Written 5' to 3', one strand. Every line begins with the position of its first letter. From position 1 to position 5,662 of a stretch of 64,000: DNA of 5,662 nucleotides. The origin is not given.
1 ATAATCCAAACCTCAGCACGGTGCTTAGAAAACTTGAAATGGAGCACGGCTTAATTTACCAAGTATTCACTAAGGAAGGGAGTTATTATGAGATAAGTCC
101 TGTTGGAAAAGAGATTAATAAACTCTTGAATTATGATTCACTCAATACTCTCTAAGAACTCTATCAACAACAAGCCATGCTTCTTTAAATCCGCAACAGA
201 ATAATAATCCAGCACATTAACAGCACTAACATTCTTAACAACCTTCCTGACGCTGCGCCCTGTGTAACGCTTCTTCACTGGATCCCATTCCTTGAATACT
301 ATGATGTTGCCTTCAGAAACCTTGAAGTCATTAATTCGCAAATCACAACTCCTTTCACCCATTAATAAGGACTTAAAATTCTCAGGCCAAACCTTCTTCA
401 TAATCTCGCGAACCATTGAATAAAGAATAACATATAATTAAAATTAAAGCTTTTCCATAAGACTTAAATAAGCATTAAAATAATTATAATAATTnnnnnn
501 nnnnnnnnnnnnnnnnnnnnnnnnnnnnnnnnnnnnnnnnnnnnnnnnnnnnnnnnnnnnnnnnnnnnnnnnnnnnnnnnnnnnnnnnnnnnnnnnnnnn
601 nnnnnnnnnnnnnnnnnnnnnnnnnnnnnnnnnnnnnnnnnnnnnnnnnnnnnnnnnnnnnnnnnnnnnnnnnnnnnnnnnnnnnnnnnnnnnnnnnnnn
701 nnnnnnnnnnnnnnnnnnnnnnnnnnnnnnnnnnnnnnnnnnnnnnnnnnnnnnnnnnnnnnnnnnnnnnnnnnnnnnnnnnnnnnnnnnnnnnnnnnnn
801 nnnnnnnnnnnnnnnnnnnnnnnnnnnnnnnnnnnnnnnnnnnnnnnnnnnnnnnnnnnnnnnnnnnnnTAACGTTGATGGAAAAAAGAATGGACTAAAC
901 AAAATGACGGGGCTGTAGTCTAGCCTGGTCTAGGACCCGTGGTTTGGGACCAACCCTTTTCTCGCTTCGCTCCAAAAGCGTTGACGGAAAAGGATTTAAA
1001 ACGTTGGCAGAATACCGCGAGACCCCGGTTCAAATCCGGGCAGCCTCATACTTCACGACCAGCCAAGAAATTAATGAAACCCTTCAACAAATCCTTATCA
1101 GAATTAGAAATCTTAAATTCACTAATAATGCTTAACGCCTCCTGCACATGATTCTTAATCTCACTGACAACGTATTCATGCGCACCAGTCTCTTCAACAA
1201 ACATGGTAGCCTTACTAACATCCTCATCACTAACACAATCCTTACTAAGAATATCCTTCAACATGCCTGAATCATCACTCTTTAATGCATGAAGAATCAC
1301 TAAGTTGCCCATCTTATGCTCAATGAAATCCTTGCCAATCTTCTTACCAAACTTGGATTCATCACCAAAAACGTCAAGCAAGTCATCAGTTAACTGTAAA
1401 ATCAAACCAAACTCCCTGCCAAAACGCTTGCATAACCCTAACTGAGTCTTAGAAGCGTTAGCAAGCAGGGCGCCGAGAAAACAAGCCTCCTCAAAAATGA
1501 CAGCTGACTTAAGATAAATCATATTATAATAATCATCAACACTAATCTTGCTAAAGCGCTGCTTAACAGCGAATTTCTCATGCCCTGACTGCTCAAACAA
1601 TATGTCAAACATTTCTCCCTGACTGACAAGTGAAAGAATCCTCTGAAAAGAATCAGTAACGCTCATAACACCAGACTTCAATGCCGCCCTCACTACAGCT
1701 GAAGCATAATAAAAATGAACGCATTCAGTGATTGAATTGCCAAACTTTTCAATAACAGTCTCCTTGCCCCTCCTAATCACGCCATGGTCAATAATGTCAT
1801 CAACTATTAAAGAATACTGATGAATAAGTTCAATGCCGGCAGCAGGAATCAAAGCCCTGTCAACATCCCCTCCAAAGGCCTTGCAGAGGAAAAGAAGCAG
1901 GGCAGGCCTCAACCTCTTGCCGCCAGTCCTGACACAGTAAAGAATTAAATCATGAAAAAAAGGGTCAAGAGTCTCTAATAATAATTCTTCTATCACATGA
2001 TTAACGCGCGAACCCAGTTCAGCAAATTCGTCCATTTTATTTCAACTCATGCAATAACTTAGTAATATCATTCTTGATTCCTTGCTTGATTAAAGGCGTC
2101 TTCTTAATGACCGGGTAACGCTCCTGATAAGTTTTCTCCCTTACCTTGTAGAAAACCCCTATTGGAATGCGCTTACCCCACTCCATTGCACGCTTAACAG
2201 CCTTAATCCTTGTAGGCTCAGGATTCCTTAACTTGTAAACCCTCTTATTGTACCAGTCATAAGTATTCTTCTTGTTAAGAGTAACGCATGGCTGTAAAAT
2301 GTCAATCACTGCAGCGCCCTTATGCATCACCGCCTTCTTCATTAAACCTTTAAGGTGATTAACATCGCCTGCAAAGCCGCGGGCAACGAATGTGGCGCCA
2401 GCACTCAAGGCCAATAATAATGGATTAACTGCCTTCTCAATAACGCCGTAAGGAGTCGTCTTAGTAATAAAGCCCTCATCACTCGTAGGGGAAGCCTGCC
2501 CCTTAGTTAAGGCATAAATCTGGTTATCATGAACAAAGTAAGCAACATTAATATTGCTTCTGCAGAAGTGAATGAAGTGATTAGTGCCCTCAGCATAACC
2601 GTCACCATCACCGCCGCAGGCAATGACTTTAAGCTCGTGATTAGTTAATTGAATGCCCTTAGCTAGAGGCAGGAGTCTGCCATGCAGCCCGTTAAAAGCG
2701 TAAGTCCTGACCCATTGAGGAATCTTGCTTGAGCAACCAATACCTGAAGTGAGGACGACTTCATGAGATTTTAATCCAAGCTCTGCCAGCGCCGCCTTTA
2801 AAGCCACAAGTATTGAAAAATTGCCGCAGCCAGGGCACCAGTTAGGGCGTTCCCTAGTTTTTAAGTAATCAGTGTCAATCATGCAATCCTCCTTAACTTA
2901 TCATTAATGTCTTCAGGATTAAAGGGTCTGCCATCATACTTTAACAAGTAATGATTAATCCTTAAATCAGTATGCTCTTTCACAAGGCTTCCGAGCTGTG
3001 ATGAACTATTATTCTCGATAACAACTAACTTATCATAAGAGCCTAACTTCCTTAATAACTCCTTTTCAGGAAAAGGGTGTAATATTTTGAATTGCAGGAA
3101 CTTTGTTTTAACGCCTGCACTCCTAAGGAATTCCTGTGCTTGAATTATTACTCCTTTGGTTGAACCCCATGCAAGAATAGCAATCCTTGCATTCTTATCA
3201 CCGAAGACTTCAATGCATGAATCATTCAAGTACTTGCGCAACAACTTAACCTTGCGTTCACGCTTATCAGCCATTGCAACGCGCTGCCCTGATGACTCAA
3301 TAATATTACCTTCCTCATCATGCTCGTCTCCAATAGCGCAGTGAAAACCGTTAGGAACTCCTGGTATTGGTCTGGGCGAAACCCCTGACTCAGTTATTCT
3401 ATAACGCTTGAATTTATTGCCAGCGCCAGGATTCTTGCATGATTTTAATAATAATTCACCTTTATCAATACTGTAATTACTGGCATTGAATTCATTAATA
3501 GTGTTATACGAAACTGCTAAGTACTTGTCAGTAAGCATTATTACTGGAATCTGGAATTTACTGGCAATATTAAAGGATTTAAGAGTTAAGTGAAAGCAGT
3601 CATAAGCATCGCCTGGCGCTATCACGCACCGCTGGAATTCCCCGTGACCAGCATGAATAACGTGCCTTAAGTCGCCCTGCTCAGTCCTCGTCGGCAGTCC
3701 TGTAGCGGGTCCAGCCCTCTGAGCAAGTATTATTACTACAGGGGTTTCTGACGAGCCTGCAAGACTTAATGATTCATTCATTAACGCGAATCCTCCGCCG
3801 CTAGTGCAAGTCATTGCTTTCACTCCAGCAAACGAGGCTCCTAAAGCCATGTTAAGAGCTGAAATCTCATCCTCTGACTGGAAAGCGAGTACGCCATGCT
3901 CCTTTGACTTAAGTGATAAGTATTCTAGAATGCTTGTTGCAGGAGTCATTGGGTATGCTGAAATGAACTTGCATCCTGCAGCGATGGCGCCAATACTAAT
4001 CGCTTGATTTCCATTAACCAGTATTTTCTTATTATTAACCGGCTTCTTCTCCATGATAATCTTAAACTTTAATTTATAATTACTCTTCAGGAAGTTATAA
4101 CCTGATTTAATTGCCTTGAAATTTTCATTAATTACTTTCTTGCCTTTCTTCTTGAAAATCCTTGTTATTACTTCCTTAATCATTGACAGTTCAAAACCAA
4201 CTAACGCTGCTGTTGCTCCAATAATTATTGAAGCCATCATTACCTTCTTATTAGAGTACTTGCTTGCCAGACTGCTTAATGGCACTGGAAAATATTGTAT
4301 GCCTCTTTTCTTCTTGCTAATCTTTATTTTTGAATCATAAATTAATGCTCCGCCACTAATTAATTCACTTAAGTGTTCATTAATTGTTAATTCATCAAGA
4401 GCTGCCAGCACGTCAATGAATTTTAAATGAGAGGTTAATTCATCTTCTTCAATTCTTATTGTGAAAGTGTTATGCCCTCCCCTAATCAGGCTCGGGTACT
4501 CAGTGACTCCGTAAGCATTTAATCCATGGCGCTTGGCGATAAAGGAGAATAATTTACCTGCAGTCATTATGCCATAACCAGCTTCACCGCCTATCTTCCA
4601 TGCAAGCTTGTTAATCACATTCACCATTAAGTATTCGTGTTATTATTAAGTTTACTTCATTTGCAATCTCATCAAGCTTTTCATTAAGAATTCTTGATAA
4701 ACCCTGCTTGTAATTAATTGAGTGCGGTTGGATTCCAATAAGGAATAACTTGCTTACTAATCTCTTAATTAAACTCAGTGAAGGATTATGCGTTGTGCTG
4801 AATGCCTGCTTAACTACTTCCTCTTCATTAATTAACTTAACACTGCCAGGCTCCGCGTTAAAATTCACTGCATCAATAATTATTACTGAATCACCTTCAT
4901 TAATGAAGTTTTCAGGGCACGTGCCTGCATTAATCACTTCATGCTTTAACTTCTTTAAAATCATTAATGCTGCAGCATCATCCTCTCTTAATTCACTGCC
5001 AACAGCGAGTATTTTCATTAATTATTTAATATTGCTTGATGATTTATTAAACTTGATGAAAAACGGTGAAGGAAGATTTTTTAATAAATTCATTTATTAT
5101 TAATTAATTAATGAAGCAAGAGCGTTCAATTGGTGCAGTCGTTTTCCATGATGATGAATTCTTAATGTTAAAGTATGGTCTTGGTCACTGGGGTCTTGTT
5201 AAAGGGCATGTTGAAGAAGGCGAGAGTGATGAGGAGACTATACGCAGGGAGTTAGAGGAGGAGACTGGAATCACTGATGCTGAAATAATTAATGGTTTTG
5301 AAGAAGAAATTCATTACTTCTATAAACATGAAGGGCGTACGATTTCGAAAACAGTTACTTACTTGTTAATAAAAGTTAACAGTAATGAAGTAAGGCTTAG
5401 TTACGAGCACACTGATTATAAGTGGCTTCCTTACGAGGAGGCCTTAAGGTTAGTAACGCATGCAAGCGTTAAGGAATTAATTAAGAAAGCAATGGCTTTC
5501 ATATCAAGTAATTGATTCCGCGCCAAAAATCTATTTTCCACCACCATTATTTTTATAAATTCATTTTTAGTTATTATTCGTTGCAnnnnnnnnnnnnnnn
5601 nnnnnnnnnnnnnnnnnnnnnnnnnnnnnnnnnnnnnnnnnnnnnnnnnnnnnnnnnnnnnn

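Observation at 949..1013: Two tRNA introns at different positions and one non-tRNA site share the same sequence core (mobile intron-like element family)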

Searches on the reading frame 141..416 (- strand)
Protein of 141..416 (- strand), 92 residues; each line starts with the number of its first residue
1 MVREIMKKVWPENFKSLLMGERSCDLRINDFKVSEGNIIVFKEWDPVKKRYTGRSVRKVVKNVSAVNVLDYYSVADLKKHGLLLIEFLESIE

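Call 95: search_protein_families(library=pfam, proteins=[window:141-416:-], max_evalue=0.00001)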
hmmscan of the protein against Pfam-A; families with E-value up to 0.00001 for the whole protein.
window:141-416:- (92 aa): 1 family
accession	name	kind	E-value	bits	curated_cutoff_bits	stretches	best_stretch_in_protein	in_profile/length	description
PF12961.13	DUF3850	-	2.6e-09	37.6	22.9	1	7-63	4-60/77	Domain of unknown function (DUF3850)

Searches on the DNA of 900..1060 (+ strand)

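Call 27: search_rna_families(source=window, start=900, end=1060, threshold=evalue, max_evalue=10)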
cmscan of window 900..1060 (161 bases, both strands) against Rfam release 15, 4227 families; matches with E-value up to 10: 5.
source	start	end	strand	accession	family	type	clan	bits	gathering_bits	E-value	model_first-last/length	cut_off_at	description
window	909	1048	+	RF00005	tRNA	Gene; tRNA;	CL00001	39.9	29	1.5e-07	1-71/71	no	tRNA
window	955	993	+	RF00037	IRE_I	Cis-reg;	-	16.5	34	0.32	1-36/36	no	Iron response element I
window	1000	1047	+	RF01684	mascRNA-menRNA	Gene;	-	14.6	42.5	1.4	1-56/56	no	MALAT1-associated small cytoplasmic RNA/MEN beta RNA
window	992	1060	+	RF04321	tmRNA_permuted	Gene;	-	12.8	47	0.64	1-72/213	3'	permuted transfer-messenger RNA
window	1006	1039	+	RF02684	Twister-P5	Gene; ribozyme;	CL00120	9.9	37.6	9.6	1-58/58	no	Type-P5 twister ribozyme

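Call 76: search_dna_similar(query=window:949-993:+, collection=phages, mode=distant, max_evalue=1, max_rows=15)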
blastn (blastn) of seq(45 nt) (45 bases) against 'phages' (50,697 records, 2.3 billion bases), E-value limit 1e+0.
No match.

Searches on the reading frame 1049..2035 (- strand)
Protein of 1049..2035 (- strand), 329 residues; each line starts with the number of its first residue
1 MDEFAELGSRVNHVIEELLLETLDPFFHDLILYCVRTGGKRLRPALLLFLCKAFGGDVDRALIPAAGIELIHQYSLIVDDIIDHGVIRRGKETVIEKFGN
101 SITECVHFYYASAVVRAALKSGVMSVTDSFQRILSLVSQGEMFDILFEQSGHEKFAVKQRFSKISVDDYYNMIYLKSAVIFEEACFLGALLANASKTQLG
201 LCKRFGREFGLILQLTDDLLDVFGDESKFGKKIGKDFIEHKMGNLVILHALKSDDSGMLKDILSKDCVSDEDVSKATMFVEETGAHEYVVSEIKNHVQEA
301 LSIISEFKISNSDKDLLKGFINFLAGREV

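Call 86: find_homologous_proteins(query=window:1049-2035:-, max_evalue=1e-40)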
Query window:1049-2035:- (329 aa): 159 proteins with E <= 1e-40 among 3958 candidates; the best 120 are listed.
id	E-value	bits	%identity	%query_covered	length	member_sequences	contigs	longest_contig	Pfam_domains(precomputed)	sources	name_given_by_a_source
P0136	9.9e-202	687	96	99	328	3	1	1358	PF00348.23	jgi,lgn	-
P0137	8.9e-72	260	41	97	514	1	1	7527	PF00348.23,PF00293.35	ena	-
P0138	6.3e-69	251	40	99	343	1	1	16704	PF00348.23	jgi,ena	-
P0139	1.8e-68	249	41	98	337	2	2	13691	PF00348.23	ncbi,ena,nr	ncbi:MAG: polyprenyl synthetase family protein [Thermoprotei archaeon]|nr:MAG: polyprenyl synthetase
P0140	1.9e-68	249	39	97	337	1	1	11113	PF00348.23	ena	-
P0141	2.0e-68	249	42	98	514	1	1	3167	PF00348.23,PF00293.35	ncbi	-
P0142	2.1e-68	249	41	99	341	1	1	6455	PF00348.23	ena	-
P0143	2.1e-68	249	41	96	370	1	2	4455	PF00348.23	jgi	-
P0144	3.9e-68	248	46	86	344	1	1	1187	PF00348.23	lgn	-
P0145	4.0e-68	248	41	98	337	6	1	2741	PF00348.23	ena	-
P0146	1.2e-67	247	38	99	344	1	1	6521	PF00348.23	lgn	-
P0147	1.2e-67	247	42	99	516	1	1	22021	PF00348.23,PF00293.35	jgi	-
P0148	1.6e-67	246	41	99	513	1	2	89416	PF00348.23,PF00293.35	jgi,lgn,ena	-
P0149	2.2e-67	246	42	99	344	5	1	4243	PF00348.23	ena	-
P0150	2.4e-67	246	42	88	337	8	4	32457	PF00348.23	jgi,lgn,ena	-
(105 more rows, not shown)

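Call 87: find_encoding_contigs(protein=P0136, flank=2000, max_places=5)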
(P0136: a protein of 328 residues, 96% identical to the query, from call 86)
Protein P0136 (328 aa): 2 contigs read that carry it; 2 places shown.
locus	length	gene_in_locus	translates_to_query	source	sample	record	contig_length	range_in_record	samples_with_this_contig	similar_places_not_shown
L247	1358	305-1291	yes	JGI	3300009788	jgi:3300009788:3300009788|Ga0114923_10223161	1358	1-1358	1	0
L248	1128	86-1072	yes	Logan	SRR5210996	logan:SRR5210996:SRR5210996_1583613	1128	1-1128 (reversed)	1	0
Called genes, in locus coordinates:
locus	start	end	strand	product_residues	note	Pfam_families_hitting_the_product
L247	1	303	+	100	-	?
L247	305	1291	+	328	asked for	PF00348:polyprenyl_synt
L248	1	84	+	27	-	?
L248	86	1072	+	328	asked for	PF00348:polyprenyl_synt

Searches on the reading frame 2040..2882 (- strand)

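Call 95: search_protein_families(library=pfam, proteins=[window:2040-2882:-], max_evalue=0.00001)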
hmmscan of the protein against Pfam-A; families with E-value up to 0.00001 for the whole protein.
window:2040-2882:- (281 aa): 2 families
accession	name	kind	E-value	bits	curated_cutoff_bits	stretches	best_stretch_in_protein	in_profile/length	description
PF02775.26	TPP_enzyme_C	-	2.2e-25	89.7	21.9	1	48-195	2-151/151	Thiamine pyrophosphate enzyme, C-terminal TPP binding domain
PF12367.13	PFO_beta_C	-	5.4e-20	71.7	24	1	199-260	1-65/66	Pyruvate ferredoxin oxidoreductase beta subunit C terminal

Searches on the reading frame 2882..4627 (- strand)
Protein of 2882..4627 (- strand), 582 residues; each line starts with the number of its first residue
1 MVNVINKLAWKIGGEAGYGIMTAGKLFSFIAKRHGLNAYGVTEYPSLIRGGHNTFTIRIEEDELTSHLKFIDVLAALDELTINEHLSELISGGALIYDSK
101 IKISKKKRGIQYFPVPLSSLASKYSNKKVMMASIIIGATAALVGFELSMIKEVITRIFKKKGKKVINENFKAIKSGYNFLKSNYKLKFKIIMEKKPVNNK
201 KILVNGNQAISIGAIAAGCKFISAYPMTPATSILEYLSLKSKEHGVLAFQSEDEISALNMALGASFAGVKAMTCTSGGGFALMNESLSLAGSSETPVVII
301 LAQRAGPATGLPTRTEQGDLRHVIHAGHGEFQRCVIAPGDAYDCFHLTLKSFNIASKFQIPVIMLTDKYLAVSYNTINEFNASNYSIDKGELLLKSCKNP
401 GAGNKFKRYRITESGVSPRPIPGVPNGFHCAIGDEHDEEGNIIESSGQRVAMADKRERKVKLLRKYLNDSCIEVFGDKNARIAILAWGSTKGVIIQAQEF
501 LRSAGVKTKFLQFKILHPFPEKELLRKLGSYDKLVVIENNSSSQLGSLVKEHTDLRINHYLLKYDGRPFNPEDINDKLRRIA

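Call 95: search_protein_families(library=pfam, proteins=[window:2882-4627:-], max_evalue=0.00001)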
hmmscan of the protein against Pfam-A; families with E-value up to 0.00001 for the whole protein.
window:2882-4627:- (582 aa): 3 families
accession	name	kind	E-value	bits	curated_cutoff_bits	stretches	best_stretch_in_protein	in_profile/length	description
PF01855.24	POR_N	-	1.2e-52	179.4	27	1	213-445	2-220/231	Pyruvate flavodoxin/ferredoxin oxidoreductase, thiamine diP-bdg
PF01558.24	POR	-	1.5e-29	103.8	27.4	1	16-177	1-172/173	Pyruvate ferredoxin/flavodoxin oxidoreductase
PF17147.9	PFOR_II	-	3.1e-11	44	27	1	480-574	1-102/102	Pyruvate:ferredoxin oxidoreductase core domain II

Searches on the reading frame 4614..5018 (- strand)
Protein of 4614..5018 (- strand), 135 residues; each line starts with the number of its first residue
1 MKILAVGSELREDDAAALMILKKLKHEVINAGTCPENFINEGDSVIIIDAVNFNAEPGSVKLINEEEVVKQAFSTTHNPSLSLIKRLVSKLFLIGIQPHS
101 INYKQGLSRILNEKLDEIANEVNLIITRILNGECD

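Call 95: search_protein_families(library=pfam, proteins=[window:4614-5018:-], max_evalue=0.00001)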
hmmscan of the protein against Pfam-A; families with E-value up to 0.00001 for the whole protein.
window:4614-5018:- (135 aa): 1 family
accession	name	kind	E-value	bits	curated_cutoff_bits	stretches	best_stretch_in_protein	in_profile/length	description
PF01750.23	HycI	-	5.6e-14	52.5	23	1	24-122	15-127/130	Hydrogenase maturation protease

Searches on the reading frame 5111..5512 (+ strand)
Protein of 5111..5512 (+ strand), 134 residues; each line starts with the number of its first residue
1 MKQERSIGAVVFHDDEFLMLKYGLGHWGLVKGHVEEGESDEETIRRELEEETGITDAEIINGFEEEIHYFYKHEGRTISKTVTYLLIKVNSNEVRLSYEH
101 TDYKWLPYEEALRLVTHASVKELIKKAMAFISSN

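Call 95: search_protein_families(library=pfam, proteins=[window:5111-5512:+], max_evalue=0.00001)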
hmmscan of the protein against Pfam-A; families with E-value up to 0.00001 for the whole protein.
window:5111-5512:+ (134 aa): 1 family
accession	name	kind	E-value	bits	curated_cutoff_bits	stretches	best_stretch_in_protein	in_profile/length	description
PF00293.34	NUDIX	-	1.2e-18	67.8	21.1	1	4-122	3-129/134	NUDIX domain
